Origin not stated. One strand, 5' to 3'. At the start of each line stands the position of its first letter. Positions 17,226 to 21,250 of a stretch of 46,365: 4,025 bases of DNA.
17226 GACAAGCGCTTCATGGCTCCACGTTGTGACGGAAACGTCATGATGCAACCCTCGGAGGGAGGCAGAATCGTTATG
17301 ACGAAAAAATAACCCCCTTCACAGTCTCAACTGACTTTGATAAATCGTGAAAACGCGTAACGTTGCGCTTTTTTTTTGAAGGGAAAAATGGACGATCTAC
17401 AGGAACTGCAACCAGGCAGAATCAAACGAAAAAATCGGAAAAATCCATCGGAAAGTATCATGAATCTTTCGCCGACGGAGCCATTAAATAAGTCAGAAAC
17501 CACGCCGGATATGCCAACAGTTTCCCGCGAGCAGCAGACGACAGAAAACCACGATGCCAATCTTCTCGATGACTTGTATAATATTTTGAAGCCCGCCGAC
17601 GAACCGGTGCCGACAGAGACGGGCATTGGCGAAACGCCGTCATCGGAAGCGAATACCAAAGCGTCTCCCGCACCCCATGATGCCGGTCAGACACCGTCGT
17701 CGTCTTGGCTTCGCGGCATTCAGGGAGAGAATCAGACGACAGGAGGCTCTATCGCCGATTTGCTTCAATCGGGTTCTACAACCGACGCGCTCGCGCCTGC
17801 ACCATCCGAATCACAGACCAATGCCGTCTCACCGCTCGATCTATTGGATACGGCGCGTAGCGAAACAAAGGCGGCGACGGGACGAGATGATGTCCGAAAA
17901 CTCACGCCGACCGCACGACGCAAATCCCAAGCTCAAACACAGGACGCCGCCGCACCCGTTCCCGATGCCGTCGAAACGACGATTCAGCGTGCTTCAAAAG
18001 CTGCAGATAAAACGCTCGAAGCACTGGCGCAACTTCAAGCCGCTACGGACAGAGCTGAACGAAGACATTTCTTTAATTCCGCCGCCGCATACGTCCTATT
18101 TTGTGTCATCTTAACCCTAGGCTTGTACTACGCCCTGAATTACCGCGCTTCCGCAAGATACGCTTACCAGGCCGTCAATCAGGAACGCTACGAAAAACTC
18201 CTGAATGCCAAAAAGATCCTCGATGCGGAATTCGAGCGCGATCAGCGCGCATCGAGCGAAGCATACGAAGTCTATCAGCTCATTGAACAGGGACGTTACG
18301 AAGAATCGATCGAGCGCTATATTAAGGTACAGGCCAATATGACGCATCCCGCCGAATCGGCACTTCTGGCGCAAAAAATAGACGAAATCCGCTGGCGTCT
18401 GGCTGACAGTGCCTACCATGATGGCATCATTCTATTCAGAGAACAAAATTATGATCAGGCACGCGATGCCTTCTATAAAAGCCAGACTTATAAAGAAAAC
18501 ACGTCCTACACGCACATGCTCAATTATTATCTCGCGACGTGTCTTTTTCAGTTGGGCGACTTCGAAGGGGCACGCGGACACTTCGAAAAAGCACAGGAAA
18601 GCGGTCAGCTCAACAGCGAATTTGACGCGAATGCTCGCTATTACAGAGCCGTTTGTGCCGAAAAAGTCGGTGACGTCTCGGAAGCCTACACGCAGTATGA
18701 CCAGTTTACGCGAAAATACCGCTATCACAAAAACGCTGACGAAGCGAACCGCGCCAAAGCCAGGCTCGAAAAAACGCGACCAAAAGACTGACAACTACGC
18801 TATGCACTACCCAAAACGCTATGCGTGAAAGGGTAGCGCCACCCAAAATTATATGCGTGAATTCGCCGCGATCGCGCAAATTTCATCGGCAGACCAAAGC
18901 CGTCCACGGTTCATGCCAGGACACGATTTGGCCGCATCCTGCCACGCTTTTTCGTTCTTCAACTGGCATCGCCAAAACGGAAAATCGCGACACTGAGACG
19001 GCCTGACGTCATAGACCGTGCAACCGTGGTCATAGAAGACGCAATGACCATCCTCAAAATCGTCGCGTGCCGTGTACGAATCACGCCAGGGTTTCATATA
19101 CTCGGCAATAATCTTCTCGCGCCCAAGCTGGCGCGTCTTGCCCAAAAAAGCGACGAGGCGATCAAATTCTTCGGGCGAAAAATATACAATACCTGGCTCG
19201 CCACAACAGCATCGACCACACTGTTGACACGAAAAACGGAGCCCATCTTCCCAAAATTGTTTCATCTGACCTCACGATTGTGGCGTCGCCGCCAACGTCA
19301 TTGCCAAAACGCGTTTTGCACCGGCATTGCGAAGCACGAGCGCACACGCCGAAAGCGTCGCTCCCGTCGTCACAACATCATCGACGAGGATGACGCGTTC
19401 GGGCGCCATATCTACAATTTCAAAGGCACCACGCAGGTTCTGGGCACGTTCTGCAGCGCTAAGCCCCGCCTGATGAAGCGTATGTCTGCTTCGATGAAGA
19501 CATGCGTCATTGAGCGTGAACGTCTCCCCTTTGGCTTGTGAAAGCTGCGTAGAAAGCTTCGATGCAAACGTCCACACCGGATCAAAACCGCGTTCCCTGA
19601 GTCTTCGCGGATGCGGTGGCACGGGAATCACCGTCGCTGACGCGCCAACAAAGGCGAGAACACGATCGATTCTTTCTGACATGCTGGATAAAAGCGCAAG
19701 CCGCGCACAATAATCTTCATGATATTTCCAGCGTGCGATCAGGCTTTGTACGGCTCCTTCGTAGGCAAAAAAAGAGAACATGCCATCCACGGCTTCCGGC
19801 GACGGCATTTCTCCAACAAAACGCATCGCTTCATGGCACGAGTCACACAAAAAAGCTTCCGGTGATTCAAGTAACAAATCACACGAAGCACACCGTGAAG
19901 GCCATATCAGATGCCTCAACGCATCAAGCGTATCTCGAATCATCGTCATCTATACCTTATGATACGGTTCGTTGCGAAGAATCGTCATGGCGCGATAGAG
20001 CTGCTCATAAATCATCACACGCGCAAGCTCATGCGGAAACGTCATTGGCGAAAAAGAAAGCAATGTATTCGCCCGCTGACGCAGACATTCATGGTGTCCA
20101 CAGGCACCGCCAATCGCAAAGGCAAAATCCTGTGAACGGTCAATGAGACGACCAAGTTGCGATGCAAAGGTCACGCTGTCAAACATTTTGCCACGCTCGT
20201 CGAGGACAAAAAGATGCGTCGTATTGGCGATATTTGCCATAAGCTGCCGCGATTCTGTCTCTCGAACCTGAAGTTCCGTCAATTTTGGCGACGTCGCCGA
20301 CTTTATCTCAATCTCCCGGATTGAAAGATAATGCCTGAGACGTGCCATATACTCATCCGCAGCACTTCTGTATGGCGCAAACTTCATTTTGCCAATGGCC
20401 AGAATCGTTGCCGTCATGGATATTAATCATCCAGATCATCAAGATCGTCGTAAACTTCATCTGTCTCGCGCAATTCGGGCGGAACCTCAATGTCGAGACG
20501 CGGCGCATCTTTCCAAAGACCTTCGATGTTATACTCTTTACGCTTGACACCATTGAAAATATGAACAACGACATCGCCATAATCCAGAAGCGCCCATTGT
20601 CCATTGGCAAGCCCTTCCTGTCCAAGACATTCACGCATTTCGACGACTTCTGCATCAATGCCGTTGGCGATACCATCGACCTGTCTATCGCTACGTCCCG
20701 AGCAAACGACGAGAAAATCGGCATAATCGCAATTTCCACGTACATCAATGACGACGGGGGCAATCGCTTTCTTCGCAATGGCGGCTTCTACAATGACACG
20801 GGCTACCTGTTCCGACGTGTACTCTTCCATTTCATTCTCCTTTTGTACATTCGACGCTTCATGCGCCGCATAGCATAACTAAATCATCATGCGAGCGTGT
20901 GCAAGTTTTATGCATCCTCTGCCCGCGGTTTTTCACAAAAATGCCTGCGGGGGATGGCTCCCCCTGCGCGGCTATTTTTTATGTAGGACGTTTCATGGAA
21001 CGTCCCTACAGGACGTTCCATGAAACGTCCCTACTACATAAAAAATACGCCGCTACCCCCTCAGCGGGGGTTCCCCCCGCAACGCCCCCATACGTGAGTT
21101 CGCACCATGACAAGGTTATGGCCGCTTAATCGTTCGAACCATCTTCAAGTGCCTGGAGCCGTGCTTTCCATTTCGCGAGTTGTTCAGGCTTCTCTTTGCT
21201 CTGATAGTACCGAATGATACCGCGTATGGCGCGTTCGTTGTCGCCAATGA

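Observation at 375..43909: Dispersed intergenic hairpin family with an invariant C-G(unpaired)-TAT / ATA-G core and freely covarying helices (at least 18 copies in 9 loci)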

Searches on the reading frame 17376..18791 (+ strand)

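Call 13: search_protein_families(library=ncbifam, proteins=[window:17376-18791:+])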
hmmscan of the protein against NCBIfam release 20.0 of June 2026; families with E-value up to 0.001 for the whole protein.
window:17376-18791:+ (471 aa): 2 families
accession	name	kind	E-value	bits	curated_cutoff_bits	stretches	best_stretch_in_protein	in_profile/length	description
TIGR02795.1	tol_pal_ybgF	equivalog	0.00018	22.1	90.1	1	346-459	5-117/119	tol-pal system protein YbgF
NF047507.1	TPR_BatC_Lepto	exception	0.0008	18.9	175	1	349-446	30-124/214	TPR repeat-containing protein BatC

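Call 87: search_protein_families(library=pfam, proteins=[window:17376-18791:+], max_evalue=0.01)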
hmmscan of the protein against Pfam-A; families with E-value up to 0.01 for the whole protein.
window:17376-18791:+ (471 aa): 8 families
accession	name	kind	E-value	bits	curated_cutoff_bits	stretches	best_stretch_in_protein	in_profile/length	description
PF13432.12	TPR_16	-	9.7e-08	32.8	32.7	2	352-410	6-61/65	Tetratricopeptide repeat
PF00515.34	TPR_1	-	3.2e-06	27.2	27.8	0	384-408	5-29/34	Tetratricopeptide repeat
PF13424.12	TPR_12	-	4.1e-05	24.1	30.1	1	382-441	5-68/77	Tetratricopeptide repeat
PF07719.23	TPR_2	-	0.00023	21.5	27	1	383-407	4-28/34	Tetratricopeptide repeat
PF14559.12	TPR_19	-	0.00043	21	25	0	353-415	1-60/68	Tetratricopeptide repeat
PF12895.13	ANAPC3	-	0.00044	20.9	27.2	1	369-441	13-79/82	Anaphase-promoting complex, cyclosome, subunit 3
PF09613.16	HrpB1_HrpK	-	0.0025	17.9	29.3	0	321-395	23-94/126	Bacterial type III secretion protein (HrpB1_HrpK)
PF13174.12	TPR_6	-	0.0032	18.5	26.3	0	384-407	4-27/33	Tetratricopeptide repeat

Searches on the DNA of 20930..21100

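Call 77: search_rna_families(source=window, start=20930, end=21100, threshold=evalue, max_evalue=10, show_alignments=1)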
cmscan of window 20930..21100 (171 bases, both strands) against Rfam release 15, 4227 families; matches with E-value up to 10: 38.
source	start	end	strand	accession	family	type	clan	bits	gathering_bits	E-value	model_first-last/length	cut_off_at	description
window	20969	21052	-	RF03389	mir-4738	Gene; miRNA;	-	35.6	81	6.6e-06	1-87/87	no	mir-4738 microRNA precursor family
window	20972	21048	-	RF04239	mir-4679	Gene; miRNA;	-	33.2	88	4.3e-05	1-75/75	no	mir-4679 microRNA precursor family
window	20976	21045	-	RF04095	MIR9746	Gene; miRNA;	-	27.8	79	0.00085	1-110/110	no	MIR9746 microRNA precursor family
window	20975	21044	+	RF04095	MIR9746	Gene; miRNA;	-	27.5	79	0.001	1-110/110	no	MIR9746 microRNA precursor family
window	20968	21053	-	RF03461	MIR842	Gene; miRNA;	-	27.2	85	0.0011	1-127/127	no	MIR842 microRNA precursor family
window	20973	21047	-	RF04144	MIR9783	Gene; miRNA;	-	26.1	100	0.0017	1-95/95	no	MIR9783 microRNA precursor family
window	20974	21046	+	RF04144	MIR9783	Gene; miRNA;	-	26.1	100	0.0018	1-95/95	no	MIR9783 microRNA precursor family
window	20971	21042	+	RF03727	mir-3477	Gene; miRNA;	-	23.9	108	0.0096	1-92/92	no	mir-3477 microRNA precursor family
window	20968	21053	+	RF03590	mir-2009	Gene; miRNA;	-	23.7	90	0.0028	1-83/83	no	mir-2009 microRNA precursor family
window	20983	21034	+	RF03503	mir-547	Gene; miRNA;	-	22.4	90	0.0066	1-78/78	no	mir-547 microRNA precursor family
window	20968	21053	-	RF03590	mir-2009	Gene; miRNA;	-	22.4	90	0.0067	1-83/83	no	mir-2009 microRNA precursor family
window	20976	21029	-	RF00723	mir-448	Gene; miRNA;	-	22.4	90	0.026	1-111/111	no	mir-448 microRNA precursor family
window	20986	21030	-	RF03900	mir-9242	Gene; miRNA;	-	22.4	62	0.067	1-66/66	no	mir-9242 microRNA precursor family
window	20986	21030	+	RF03900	mir-9242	Gene; miRNA;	-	22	62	0.087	1-66/66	no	mir-9242 microRNA precursor family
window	20983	21044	+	RF00723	mir-448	Gene; miRNA;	-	21.6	90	0.042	1-111/111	no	mir-448 microRNA precursor family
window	21026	21095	-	RF02937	Clostridiales-2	Gene; sRNA;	-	10.1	58.6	8.8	1-82/82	no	Clostridiales-2 RNA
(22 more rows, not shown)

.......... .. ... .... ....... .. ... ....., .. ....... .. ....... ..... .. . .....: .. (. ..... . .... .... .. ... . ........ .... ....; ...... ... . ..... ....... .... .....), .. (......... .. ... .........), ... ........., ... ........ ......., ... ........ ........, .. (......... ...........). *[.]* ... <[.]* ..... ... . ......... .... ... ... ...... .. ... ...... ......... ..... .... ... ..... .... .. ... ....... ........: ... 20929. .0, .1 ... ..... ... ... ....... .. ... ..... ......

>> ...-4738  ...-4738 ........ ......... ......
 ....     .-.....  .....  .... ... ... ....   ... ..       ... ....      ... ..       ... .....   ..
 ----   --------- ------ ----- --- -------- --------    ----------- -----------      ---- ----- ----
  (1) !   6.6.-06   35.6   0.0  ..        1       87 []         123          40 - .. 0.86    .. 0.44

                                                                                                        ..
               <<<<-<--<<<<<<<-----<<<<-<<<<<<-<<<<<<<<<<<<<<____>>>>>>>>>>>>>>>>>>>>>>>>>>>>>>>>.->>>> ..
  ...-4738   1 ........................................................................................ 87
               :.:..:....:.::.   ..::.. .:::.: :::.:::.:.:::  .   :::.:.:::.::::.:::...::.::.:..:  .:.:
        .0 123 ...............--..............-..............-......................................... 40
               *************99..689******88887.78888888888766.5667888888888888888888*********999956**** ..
